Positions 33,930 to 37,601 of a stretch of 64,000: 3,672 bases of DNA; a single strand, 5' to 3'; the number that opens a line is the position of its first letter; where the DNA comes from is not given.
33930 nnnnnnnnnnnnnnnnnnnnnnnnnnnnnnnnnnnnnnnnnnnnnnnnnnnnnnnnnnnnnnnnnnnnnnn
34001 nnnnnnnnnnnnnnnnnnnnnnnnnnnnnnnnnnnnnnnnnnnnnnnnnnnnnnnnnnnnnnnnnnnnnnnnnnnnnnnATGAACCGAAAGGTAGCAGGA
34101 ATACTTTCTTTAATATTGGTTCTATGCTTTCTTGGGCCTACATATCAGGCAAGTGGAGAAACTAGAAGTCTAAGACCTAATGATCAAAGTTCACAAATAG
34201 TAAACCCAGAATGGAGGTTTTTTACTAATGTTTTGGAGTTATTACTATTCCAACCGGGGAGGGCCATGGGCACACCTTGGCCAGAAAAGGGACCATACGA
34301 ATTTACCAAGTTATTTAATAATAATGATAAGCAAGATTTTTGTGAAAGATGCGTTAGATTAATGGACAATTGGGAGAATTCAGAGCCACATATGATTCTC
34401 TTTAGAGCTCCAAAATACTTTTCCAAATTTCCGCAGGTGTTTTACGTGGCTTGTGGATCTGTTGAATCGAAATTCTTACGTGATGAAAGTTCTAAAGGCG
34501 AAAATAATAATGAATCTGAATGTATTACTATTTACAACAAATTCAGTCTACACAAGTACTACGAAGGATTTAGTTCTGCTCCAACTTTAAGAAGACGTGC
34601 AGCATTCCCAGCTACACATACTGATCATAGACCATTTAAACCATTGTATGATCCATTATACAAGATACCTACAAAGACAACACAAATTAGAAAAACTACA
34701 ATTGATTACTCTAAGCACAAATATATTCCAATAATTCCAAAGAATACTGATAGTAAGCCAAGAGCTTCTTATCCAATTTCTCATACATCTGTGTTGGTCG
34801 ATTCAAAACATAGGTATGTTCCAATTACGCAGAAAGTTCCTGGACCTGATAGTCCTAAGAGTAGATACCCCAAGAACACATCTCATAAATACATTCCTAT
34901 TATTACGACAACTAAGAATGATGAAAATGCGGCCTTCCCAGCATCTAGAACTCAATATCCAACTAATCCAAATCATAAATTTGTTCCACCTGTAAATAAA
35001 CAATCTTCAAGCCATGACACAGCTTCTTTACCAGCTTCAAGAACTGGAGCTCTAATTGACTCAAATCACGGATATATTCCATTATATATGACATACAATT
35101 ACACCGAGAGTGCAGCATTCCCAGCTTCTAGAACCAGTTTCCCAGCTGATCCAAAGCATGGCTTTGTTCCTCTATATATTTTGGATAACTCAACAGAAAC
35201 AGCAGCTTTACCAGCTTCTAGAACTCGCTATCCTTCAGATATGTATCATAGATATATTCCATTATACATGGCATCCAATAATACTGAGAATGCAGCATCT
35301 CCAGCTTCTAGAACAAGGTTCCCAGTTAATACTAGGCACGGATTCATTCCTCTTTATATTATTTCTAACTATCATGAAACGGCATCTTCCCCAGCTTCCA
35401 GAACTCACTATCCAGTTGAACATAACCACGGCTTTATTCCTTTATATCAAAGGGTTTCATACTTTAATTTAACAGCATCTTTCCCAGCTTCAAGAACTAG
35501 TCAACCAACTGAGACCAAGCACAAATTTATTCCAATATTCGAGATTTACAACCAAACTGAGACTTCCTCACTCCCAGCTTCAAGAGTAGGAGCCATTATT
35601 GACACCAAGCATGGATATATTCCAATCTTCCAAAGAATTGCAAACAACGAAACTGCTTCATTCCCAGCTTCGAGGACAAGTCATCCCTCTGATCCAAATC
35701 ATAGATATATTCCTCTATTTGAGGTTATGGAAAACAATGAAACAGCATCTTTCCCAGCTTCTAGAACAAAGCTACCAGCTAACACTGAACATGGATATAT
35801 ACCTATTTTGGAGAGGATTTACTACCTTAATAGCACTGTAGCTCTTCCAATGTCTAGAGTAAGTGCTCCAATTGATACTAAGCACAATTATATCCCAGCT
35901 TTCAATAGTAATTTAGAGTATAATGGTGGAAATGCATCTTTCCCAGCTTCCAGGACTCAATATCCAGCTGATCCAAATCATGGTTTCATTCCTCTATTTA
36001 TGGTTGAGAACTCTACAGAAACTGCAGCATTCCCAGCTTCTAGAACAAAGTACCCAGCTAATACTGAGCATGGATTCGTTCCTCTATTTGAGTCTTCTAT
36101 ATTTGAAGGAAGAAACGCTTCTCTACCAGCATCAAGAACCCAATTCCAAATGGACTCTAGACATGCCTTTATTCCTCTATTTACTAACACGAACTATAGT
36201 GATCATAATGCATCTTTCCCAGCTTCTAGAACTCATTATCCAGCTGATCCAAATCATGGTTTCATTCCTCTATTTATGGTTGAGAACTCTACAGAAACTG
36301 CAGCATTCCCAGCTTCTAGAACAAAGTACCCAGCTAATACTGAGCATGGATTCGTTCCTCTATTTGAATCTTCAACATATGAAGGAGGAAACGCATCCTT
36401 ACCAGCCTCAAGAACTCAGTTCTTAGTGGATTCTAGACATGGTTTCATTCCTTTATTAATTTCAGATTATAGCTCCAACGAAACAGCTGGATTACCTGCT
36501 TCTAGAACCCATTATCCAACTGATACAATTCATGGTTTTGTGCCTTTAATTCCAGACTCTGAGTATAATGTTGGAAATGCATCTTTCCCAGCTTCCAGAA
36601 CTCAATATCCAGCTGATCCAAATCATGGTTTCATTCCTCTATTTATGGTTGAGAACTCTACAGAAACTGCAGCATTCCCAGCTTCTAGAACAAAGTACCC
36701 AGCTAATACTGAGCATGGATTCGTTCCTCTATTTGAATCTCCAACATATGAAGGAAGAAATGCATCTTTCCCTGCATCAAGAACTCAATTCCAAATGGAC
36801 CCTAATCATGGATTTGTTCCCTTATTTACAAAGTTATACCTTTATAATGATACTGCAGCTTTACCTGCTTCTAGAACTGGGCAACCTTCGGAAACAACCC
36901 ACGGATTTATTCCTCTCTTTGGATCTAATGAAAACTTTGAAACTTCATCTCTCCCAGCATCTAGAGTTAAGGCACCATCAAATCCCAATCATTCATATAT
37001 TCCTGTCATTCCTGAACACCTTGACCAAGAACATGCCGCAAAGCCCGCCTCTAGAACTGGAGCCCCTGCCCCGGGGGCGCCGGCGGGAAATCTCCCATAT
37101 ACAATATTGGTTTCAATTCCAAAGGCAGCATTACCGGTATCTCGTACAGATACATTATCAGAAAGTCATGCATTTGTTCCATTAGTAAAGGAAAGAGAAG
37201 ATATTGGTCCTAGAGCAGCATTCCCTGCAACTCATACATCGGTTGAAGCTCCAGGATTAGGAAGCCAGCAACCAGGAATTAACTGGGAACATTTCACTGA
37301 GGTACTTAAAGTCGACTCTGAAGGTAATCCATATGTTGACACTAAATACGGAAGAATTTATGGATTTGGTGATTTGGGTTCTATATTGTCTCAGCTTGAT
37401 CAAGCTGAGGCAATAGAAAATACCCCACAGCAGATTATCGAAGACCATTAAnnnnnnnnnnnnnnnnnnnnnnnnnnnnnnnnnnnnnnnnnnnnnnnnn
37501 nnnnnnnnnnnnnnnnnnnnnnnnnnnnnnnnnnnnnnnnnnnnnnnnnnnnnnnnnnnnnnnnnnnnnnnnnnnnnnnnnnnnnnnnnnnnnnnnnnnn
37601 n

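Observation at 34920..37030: Mucin-like protein with about 28 ~30-aa repeats (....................-x-T-E-T) and three >97%-identical 165-nt higher-order blocks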

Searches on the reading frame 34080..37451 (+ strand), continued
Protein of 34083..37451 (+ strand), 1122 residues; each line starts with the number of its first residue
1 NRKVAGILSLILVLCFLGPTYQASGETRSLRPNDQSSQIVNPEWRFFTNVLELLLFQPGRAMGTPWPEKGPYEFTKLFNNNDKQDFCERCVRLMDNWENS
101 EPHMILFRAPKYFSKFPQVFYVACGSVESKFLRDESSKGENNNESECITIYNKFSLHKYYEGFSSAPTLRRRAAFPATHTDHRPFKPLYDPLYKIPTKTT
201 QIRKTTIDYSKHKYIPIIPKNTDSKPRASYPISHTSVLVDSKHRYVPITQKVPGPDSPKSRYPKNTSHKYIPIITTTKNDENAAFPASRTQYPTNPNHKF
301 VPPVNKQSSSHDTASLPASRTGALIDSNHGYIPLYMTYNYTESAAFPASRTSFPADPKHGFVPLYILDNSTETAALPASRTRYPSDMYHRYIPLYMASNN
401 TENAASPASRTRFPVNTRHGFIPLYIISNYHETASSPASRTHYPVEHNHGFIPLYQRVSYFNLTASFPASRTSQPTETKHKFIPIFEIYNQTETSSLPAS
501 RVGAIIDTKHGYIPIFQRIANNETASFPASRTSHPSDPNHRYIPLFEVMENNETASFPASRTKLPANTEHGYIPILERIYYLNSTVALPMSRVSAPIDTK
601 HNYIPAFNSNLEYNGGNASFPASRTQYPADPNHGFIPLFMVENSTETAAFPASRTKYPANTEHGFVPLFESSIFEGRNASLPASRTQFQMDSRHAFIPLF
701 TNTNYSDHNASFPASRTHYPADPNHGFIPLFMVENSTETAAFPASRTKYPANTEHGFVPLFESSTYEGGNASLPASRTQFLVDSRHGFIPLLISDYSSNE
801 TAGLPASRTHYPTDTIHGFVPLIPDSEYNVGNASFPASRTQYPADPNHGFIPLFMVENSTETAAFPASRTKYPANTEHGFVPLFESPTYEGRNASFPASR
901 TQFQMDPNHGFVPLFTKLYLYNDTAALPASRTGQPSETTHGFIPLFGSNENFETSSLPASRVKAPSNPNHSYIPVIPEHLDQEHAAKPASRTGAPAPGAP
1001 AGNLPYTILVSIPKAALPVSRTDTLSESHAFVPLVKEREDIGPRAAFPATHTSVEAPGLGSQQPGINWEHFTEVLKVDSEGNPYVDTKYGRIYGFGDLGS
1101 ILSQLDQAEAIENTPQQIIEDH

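Call 86: find_encoding_contigs(protein=P0009, flank=6000, max_places=6)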
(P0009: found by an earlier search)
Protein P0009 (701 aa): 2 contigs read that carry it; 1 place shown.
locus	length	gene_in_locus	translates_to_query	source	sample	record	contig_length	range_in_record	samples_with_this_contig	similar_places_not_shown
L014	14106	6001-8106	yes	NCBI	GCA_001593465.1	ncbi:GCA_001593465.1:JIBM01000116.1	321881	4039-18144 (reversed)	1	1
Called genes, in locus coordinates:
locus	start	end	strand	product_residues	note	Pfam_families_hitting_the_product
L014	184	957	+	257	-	PF04935:SURF6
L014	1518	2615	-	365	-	-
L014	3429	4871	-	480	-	-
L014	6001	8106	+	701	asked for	-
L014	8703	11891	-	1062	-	-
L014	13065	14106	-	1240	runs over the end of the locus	PF00240:ubiquitin (faint), PF11976:Rad60-SLD (faint)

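Call 94: find_encoding_contigs(protein=P0017, flank=8000, max_places=3)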
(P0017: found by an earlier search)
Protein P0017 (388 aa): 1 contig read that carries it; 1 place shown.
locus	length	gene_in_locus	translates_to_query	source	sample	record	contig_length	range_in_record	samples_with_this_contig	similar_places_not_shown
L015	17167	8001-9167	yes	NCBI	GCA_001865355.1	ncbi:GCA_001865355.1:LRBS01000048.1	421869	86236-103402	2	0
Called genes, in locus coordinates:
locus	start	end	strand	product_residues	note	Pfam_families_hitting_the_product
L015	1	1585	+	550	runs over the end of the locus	-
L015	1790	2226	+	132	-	-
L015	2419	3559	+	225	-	PF00464:SHMT (weak)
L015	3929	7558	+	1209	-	PF00240:ubiquitin (faint), PF11976:Rad60-SLD (faint)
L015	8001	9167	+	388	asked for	-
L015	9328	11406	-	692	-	-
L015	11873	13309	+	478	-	-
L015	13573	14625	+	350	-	-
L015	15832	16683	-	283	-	PF04935:SURF6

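Call 95: find_encoding_contigs(protein=P0003, flank=8000, max_places=3)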
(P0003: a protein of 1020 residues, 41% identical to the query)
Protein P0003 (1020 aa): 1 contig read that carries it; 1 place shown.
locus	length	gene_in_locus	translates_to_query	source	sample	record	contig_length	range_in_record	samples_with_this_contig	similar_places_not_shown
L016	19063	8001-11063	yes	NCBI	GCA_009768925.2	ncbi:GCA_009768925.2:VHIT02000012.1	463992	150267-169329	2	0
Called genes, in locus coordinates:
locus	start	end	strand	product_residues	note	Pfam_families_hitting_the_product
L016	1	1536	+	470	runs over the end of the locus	-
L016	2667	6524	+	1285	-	PF00240:ubiquitin (faint), PF14560:Ubiquitin_2 (faint), PF11976:Rad60-SLD (faint)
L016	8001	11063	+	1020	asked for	-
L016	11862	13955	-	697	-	-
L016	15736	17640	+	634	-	-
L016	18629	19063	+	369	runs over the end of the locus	-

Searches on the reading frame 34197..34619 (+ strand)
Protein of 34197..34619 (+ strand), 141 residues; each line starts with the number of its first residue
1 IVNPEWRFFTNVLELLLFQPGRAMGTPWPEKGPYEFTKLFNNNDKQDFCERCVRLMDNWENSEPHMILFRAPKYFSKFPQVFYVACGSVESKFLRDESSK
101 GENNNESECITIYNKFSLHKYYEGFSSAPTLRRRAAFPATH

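Call 80: find_homologous_proteins(query=A6, max_evalue=0.01)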
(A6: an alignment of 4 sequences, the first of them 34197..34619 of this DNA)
Query A6 (4 sequences) (141 aa, profile of the alignment): 2 proteins with E <= 0.01 among 4540 candidates.
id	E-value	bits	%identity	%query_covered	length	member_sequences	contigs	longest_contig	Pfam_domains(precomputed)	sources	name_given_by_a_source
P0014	3.4e-69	249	50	98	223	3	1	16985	-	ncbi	ncbi:hypothetical protein ACR3K2_32940, partial [Cryptosporidium serpentis]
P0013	1.3e-18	85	94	36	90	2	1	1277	-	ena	-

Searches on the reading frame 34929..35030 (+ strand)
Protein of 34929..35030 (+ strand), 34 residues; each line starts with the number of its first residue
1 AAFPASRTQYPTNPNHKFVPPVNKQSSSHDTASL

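Call 84: search_protein_families(library=pfam, alignment_id=A3, max_evalue=10)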
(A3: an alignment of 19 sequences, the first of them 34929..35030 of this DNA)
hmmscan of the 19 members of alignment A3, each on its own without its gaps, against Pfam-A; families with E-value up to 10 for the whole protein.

A. member 1, window:34929-35030:+ (34 aa): 0 families

B. families by the number of members that match (of 19 scanned): 1 family
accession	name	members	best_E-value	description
PF24826.1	SNU71_N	1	0.16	SNU71 N-terminal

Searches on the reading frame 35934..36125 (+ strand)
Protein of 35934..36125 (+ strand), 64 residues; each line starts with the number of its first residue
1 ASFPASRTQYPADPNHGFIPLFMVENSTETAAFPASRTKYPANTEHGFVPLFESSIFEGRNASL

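Call 69: find_homologous_proteins(query=A4, max_evalue=0.01)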
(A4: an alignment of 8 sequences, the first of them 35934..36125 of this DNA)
Query A4 (8 sequences): 771 candidates shared short words with the query, none scored E <= 0.01.

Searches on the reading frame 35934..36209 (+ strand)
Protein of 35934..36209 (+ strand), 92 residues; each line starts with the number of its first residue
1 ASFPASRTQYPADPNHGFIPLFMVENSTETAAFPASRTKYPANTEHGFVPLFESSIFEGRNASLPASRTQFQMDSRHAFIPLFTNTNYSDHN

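Call 82: predict_structure(alignment_id=A5)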
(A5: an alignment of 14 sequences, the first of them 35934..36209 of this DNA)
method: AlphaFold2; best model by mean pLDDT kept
length: 92 residues; sequences in the alignment: 14
mean_pLDDT: 38.4   pTM: 0.15
mean pLDDT of the five models: 38.4, 37.5, 37.3, 37.1, 34.1
residues with pLDDT >= 90: 0; 70-90: 0; 50-70: 0; < 50: 92
segments of 3 or more residues with pLDDT < 50: 1-92
pLDDT, mean of each block of 10 residues (from residue 1): 35 40 39 40 38 37 37 41 39 37
secondary structure, 60 per line:
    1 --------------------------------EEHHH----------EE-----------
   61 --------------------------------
elements in order:
